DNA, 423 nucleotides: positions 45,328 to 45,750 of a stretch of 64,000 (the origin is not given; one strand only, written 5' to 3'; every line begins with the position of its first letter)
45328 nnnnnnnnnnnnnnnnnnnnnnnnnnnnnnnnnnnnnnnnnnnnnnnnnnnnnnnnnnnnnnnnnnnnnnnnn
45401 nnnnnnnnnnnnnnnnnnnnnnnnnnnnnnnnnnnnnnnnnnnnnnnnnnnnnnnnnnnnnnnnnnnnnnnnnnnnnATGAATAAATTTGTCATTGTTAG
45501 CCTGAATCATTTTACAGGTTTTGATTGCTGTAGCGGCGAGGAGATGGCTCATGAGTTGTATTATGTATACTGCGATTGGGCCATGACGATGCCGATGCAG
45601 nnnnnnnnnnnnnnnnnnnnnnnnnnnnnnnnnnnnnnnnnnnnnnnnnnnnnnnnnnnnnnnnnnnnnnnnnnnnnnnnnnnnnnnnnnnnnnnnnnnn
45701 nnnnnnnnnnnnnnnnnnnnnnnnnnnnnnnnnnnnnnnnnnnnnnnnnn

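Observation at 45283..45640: Repeat-rich intergenic region with 22-bp inverted repeat arms and recurring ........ cores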

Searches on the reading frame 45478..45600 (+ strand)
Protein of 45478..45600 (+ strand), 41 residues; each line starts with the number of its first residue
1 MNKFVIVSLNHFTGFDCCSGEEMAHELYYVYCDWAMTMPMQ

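Call 32: find_homologous_proteins(query=window:45478-45600:+, max_evalue=10)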
Query seq(41 aa): no candidate shares three 5-residue words with the query. No homologue found.
